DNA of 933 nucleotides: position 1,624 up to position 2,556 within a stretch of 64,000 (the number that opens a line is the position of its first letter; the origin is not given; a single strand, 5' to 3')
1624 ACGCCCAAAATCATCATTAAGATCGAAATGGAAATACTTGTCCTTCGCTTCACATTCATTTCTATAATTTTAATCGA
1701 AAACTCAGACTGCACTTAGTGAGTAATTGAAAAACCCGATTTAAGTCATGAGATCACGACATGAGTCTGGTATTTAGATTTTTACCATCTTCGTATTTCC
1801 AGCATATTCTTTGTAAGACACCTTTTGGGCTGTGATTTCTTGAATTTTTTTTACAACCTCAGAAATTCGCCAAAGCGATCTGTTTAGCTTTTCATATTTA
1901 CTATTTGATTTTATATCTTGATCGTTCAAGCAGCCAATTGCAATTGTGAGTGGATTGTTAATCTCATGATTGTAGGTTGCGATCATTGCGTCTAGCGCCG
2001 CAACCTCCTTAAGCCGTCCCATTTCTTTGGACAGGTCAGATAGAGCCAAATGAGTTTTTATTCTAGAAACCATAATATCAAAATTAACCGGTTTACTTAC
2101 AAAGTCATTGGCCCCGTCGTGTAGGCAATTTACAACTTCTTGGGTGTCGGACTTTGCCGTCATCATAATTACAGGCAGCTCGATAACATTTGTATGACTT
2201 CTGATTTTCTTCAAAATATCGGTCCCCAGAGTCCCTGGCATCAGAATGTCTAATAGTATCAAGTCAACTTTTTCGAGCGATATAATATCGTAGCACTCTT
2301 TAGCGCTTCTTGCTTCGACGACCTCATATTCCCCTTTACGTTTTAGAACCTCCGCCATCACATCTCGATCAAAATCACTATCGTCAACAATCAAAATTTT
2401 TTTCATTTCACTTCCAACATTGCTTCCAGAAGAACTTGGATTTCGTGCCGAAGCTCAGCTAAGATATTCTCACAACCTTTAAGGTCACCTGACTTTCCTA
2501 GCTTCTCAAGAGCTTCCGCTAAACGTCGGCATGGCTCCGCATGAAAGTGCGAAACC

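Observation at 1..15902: Co-directional chemosensory supercluster with one receptor, two CheA kinases, a third P1 domain and an appended phosphorelay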

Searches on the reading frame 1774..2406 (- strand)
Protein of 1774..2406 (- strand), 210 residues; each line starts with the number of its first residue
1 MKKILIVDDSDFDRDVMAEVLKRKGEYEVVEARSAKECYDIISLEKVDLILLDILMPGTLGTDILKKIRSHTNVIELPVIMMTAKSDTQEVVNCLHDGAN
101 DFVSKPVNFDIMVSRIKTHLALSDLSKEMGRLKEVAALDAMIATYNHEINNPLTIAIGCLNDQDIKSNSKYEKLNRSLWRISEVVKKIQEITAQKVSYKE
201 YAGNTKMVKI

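Call 5: search_protein_families(library=pfam, proteins=[window:1774-2406:-], max_evalue=0.01)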
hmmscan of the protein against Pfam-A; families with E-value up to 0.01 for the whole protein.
window:1774-2406:- (210 aa): 3 families
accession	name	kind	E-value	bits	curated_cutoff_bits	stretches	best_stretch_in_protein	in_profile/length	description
PF00072.30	Response_reg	-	8.8e-27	93.9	30.2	1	4-116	1-110/111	Response regulator receiver domain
PF00512.31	HisKA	-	0.0041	17.6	26.9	0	138-162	2-26/66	His Kinase A (phospho-acceptor) domain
PF00600.24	Flu_NS1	-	0.0061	16.6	25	1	107-183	132-207/217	Influenza non-structural protein (NS1)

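Call 42: search_protein_families(library=ncbifam, proteins=[window:1774-2406:-], max_evalue=0.00001)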
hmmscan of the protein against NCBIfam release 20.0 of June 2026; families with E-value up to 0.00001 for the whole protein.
window:1774-2406:- (210 aa): 97 families (the best 25 are shown)
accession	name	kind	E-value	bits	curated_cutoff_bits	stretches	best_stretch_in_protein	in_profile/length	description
NF007135.0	PRK09581.1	equivalog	6.4e-27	94.5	474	1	2-194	3-191/457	PleD family two-component system response regulator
TIGR02154.1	PhoB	equivalog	3.3e-26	92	296.2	1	2-122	3-122/226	phosphate regulon transcriptional regulator PhoB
NF040689.1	MtrAB_MtrA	equivalog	6e-26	91.1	300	1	4-150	1-139/219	MtrAB system response regulator MtrA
NF047654.1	DiguCycDgcRLepto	equivalog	4.4e-23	81.6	500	1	2-147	3-144/295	diguanylate cyclase DgcR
NF041733.1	resp_reg_CseB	equivalog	2.3e-21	76.2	350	1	3-127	2-122/228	two-component system response regulator CseB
NF007005.1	PRK09468.1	equivalog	7.3e-21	74.7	331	1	2-120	4-119/237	osmolarity response regulator transcription factor OmpR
NF033117.2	vanR_ACDEGLN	exception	4.4e-20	72.2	350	1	4-121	1-114/226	VanR-ABDEGLN family response regulator transcription factor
NF012227.0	AdeR_RR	equivalog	5.4e-20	71.9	340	1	2-130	12-136/239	efflux system response regulator transcription factor AdeR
NF053854.1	RespRegPhoBBctds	equivalog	1.1e-19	70.6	270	1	4-129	1-124/225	two-component system response regulator PhoB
NF040534.1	resp_reg_YycF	equivalog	2.4e-19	69.5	340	1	2-123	1-118/231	response regulator YycF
NF008199.0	PRK10955.1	equivalog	3.1e-19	69.8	341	1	1-128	1-123/232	envelope stress response regulator transcription factor CpxR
NF008469.0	PRK11361.1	equivalog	4e-19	68.7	714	1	2-135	5-135/461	acetoacetate metabolism transcriptional regulator AtoC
TIGR01818.1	ntrC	equivalog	9.3e-19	67.5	558.6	1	4-123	1-117/463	nitrogen regulation protein NR(I)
NF011874.0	PRK15347.1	equivalog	1e-18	66.8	852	1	3-179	692-868/921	two component system sensor kinase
NF045944.1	ResRegRpaBCyano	equivalog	5.9e-18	65.1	330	1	5-123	1-115/229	response regulator transcription factor RpaB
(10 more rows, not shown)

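Call 50: find_homologous_proteins(query=window:1774-2406:-)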
Query window:1774-2406:- (210 aa): 635 proteins with E <= 0.001 among 1067 candidates; the best 120 are listed.
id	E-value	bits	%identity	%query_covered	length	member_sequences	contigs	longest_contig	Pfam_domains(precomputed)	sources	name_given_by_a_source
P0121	4.7e-129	446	100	100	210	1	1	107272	PF00072.31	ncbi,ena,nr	ncbi:MAG: hypothetical protein A4S09_03595 [Proteobacteria bacterium SG_bin7]|nr:MAG: hypothetical p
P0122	7.7e-114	396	88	100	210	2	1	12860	PF00072.31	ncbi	-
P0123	2.5e-75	270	58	100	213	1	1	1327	PF00072.31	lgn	-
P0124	1.5e-74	268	57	100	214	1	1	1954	PF00072.31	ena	-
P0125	4.6e-74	266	57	100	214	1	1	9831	PF00072.31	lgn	-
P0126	6.2e-73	263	55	100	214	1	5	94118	PF00072.31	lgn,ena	-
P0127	7.1e-73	262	56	99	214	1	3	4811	PF00072.31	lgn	-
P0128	9.8e-73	262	55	100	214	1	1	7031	PF00072.31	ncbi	-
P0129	1.2e-72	262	57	99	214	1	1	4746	PF00072.31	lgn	-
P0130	6.8e-72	259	55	100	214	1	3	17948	PF00072.31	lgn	-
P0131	9.4e-72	259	55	99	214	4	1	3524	PF00072.31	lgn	-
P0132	9.9e-72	259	56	100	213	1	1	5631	PF00512.32,PF00072.31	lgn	-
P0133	1.3e-71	258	56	99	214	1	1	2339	PF00072.31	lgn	-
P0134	1.7e-71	258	54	100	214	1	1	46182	PF00072.31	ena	-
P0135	6.2e-71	256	55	99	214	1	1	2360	PF00072.31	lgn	-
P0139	1.7e-70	255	54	100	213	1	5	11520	PF00512.32,PF00072.31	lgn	-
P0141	2.9e-70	254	54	100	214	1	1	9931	PF00512.32,PF00072.31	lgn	-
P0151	5.6e-69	250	56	100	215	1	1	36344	PF00512.32,PF00072.31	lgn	-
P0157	1.8e-67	245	53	100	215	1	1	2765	PF00512.32,PF00072.31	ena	-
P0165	1.6e-66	242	55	99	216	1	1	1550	PF00512.32,PF00072.31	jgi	jgi:PleD family two-component response regulator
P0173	9.1e-66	239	52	99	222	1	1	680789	PF00072.31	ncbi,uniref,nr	ncbi:hybrid sensor histidine kinase/response regulator [Fluviispira vulneris]|uniref:hybrid sensor h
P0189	8.6e-64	233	52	100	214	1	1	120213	PF00072.31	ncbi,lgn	-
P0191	1.2e-63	232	52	100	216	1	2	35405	PF00512.32,PF00072.31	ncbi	-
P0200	7.3e-61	223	49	100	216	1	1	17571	PF00512.32,PF00072.31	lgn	-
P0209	1.4e-58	216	50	99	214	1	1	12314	PF00512.32,PF00072.31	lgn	-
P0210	1.6e-58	216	50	100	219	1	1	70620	PF00512.32,PF00072.31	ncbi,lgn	-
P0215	5.1e-57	211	49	99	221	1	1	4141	PF00512.32,PF00072.31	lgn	-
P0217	7.4e-57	210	50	100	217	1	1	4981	PF00512.32,PF00072.31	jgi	jgi:DNA-binding response OmpR family regulator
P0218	2.0e-56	209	47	99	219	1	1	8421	PF00512.32,PF00072.31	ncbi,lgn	-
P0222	1.1e-55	206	50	99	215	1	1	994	PF00512.32,PF00072.31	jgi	jgi:CheY-like chemotaxis protein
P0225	4.8e-55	204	46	100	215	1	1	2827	PF00512.32,PF00072.31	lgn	-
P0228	2.7e-54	202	45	100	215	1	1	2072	PF00512.32,PF00072.31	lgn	-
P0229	3.9e-54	201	46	100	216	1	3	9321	PF00512.32,PF00072.31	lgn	-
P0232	6.5e-53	197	60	74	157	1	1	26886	PF00512.32,PF00072.31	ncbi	-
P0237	3.6e-51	192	47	99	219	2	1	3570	PF00512.32,PF00072.31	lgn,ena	-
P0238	4.1e-51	191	44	100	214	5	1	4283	PF00512.32,PF00072.31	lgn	-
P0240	6.7e-50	188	46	100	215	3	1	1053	PF00512.32,PF00072.31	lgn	-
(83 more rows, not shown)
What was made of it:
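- On HisKA/DHp domain (for the C-terminal part of REC-DHp): PF00512 is recorded for many homologues (call 50).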

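Call 51: find_encoding_contigs(protein=P0173, flank=10000, max_places=1)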
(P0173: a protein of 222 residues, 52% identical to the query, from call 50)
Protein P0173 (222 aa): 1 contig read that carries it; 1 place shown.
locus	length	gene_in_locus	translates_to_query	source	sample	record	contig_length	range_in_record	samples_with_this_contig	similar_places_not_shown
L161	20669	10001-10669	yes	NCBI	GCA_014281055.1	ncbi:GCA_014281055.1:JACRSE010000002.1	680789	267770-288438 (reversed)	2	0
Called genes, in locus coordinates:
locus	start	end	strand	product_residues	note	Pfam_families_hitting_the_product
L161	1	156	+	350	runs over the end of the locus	PF08240:ADH_N, PF02826:2-Hacid_dh_C (weak), PF01262:AlaDh_PNT_C, PF00107:ADH_zinc_N, PF13602:ADH_zinc_N_2 (weak)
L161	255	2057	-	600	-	PF07504:FTP, PF03413:PepSY (weak)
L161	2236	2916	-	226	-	-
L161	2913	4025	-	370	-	-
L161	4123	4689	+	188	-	PF00132:Hexapep (weak), PF21711:DCTN5 (weak), PF25087:GMPPB_C (weak), PF25084:LbH_EIF2B, PF00132:Hexapep, PF14602:Hexapep_2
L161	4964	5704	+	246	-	PF00497:SBP_bac_3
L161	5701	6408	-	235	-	PF05448:AXE1, PF01738:DLH, PF00326:Peptidase_S9 (faint), PF02230:Abhydrolase_2 (weak)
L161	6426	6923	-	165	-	PF03449:GreA_GreB_N, PF01272:GreA_GreB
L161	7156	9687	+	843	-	PF01590:GAF, PF13185:GAF_2 (weak), PF08448:PAS_4 (faint), PF13188:PAS_8 (faint), PF00989:PAS, PF00512:HisKA, PF02518:HATPase_c, PF00072:Response_reg, +1 more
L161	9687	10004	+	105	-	PF01627:Hpt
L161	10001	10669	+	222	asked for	PF00072:Response_reg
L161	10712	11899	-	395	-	PF00009:GTP_EFTU, PF03144:GTP_EFTU_D2, PF03143:GTP_EFTU_D3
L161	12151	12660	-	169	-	-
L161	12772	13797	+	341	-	PF02798:GST_N, PF13409:GST_N_2, PF13417:GST_N_3, PF01329:Pterin_4a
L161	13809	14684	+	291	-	PF01048:PNP_UDP_1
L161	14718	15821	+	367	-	PF01008:IF-2B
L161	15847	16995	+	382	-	PF00016:RuBisCO_large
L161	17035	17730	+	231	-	PF00596:Aldolase_II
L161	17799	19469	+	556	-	PF00672:HAMP (faint), PF07228:SpoIIE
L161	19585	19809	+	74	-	-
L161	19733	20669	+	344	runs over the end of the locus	PF00389:2-Hacid_dh, PF02826:2-Hacid_dh_C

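Call 52: find_encoding_contigs(protein=P0126, flank=10000, max_places=1)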
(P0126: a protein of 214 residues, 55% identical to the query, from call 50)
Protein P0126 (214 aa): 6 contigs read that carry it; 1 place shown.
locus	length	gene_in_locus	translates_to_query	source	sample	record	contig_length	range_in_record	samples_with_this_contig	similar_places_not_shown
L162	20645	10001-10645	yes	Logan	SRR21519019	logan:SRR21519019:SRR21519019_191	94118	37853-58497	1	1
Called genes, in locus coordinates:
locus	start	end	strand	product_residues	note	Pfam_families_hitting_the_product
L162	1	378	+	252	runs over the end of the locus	PF01135:PCMT, PF05175:MTS (weak), PF13489:Methyltransf_23, PF01209:Ubie_methyltran, PF13847:Methyltransf_31, PF08241:Methyltransf_11, PF08242:Methyltransf_12, PF13649:Methyltransf_25, +3 more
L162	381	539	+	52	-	-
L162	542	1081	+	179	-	-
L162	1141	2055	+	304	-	-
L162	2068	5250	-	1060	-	PF00873:ACR_tran, PF03176:MMPL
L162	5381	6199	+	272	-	-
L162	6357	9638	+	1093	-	PF00989:PAS, PF08447:PAS_3, PF08448:PAS_4, PF13426:PAS_9, PF08447:PAS_3, PF00512:HisKA, PF02518:HATPase_c, PF00072:Response_reg, +2 more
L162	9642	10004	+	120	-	PF01627:Hpt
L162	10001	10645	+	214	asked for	PF00072:Response_reg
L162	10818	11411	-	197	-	PF13580:SIS_2, PF01380:SIS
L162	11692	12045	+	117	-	-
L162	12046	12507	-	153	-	-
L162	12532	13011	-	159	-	-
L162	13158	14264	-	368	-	-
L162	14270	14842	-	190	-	PF04264:YceI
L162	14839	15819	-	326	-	PF00034:Cytochrom_C (faint), PF13442:Cytochrome_CBB3 (faint), PF07635:PSCyt1 (faint)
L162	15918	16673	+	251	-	PF00753:Lactamase_B, PF16123:HAGH_C (weak)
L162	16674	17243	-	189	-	-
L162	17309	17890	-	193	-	-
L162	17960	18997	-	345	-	-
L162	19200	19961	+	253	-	PF01678:DAP_epimerase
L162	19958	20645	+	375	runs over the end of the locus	PF00970:FAD_binding_6, PF00175:NAD_binding_1, PF08030:NAD_binding_6 (faint), PF00111:Fer2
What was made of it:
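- The same cassette stands alone without che genes in L161 (Fluviispira vulneris) and L162 (calls 51, 52). The relay cassette is autonomous elsewhere (calls 51, 52).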

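Call 78: predict_structure(alignment_id=A2)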
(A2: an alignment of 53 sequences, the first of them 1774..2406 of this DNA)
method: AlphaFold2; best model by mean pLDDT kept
length: 210 residues; sequences in the alignment: 53
mean_pLDDT: 83.0   pTM: 0.67
mean pLDDT of the five models: 83.0, 82.9, 81.0, 80.6, 79.7
residues with pLDDT >= 90: 75; 70-90: 114; 50-70: 7; < 50: 14
segments of 3 or more residues with pLDDT < 50: 197-210
pLDDT, mean of each block of 10 residues (from residue 1): 94 93 91 93 93 88 91 89 82 88 87 92 81 74 82 86 76 87 85 55 37
secondary structure, 60 per line:
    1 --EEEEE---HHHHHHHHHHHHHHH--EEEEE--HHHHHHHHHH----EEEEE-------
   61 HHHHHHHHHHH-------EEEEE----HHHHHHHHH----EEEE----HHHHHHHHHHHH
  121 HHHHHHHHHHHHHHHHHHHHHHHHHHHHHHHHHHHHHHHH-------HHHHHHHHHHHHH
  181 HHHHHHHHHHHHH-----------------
elements in order: E3-7 H11-25 E28-32 H35-44 E49-53 H61-71 E79-83 H88-96 E101-104 H109-160 H168-193
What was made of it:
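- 1774..2406 (-): REC-DHp protein. A receiver (D53) is joined by one long helix to a DHp-type helical hairpin with an invariant H-box (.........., His147). There is no ATPase domain. It is the terminal component of the cassette. AlphaFold model has pLDDT 83 with helices 109-160 and 168-193 (call 78).
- On HisKA/DHp domain (for the C-terminal part of REC-DHp): The model shows helices 109-160 and 168-193 (call 78).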

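Call 81: fold_search(model_id=the predicted structure, library=pdb)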
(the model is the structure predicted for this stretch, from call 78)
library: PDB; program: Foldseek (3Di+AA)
matches with E <= 10: 1425; with E <= 0.001: 621
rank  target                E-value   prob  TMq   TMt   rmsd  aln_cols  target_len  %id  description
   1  4ja2                  2.1e-11  1.00  0.55  0.93   1.6       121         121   36  Structural basis of a rationally rewired protein-protein interface (RR468mutant V13P, L14I, I17M and N21V) (released 2013-09-04)
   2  3gl9_B                3.5e-11  1.00  0.55  0.93   1.6       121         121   35  The structure of a histidine kinase-response regulator complex sheds light into two-component signaling and reveals a  (released 2009-10-27)
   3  3dge_C                3.5e-11  1.00  0.55  0.92   1.6       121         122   35  Structure of a histidine kinase-response regulator complex reveals insights into Two-component signaling and a novel c (released 2009-07-07)
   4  8fk2_A                3.7e-11  1.00  0.55  0.94   1.2       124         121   34  The N-terminal VicR from Streptococcus mutans (released 2023-10-25)
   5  4uhj_A                4.0e-11  1.00  0.56  0.91   1.5       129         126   35  Crystal structure of the receiver domain of CpxR from E. coli (orthorhombic form) (released 2016-04-13)
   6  1nxp                  4.8e-11  1.00  0.53  0.93   1.3       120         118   34  MicArec pH4.5 (released 2004-02-17)
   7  9of4_C                6.1e-11  1.00  0.56  0.94   1.0       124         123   31  Structure of the Acinetobacter baumannii Response Regulator PmrA Receiver Domain M12I Mutation (released 2025-11-26)
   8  6swl_A                6.5e-11  1.00  0.55  0.85   1.8       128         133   26  The REC domain of XynC, a response regulator from Geobacillus stearothermophilus (released 2020-10-14)
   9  6rh8_C                7.4e-11  1.00  0.54  0.92   1.7       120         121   34  Revisiting pH-gated conformational switch. Complex HK853 mutant H260A -RR468 mutant D53A pH 5.3 (released 2020-02-19)
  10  9of4_A                8.4e-11  1.00  0.55  0.91   1.5       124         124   31  Structure of the Acinetobacter baumannii Response Regulator PmrA Receiver Domain M12I Mutation (released 2025-11-26)
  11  5uht_B                9.5e-11  1.00  0.54  0.91   1.6       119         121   35  Structure of the Thermotoga maritima HK853-BeF3-RR468 complex at pH 5.0 (released 2017-12-27)
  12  6rh1_C                1.4e-10  1.00  0.54  0.93   1.7       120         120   34  Revisiting pH-gated conformational switch. Complex HK853-RR468 D53A pH 7 (released 2020-02-19)
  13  9fn5_A                1.6e-10  1.00  0.55  0.89   1.8       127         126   27  The REC domain (in the non-phosphorylated state) of XynC, a response regulator from G.proteiniphilus T-6 (released 2025-06-25)
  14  9of3_A                1.7e-10  1.00  0.55  0.95   1.1       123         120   31  Structure of the Acinetobacter baumannii Response Regulator PmrA Receiver Domain D10N mutation (released 2025-11-26)
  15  4jav_D                1.7e-10  1.00  0.54  0.92   1.7       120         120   36  Structural basis of a rationally rewired protein-protein interface (HK853wt and RR468mutant V13P, L14I, I17M and N21V) (released 2013-09-04)
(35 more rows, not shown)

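Call 82: find_encoding_contigs(protein=P0189, flank=10000, max_places=1)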
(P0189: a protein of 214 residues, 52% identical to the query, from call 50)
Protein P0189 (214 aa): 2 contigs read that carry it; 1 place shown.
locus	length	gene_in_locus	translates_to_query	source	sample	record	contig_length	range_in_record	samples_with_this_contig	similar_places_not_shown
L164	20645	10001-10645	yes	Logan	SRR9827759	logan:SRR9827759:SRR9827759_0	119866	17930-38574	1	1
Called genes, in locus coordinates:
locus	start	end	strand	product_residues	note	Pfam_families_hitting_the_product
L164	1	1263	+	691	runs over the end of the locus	PF21315:FAN1_HTH, PF08774:VRR_NUC, PF00929:RNase_T, PF16473:Rv2179c-like (faint)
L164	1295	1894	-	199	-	-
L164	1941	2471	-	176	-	PF07152:YaeQ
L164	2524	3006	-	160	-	PF00072:Response_reg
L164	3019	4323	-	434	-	PF03705:CheR_N, PF01739:CheR, PF08242:Methyltransf_12 (faint), PF13649:Methyltransf_25 (faint), PF00072:Response_reg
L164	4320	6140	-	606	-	PF01627:Hpt, PF02895:H-kinase_dim, PF02518:HATPase_c, PF01584:CheW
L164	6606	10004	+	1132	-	PF01590:GAF, PF13185:GAF_2, PF13426:PAS_9, PF08448:PAS_4, PF01590:GAF, PF13185:GAF_2, PF00512:HisKA, PF02518:HATPase_c, +8 more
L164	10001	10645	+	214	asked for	PF00072:Response_reg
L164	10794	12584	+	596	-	PF00512:HisKA, PF02518:HATPase_c, PF23198:PDE8A_N (faint), PF00072:Response_reg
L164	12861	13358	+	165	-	PF01584:CheW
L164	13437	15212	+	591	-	PF02203:TarH (weak), PF12729:4HB_MCP_1, PF00015:MCPsignal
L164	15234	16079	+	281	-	PF03705:CheR_N, PF01739:CheR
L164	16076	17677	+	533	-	PF03975:CheD, PF00072:Response_reg, PF01339:CheB_methylest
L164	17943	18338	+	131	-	-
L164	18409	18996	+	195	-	PF00583:Acetyltransf_1 (weak)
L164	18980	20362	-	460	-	PF13483:Lactamase_B_3 (weak)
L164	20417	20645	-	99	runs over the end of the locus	-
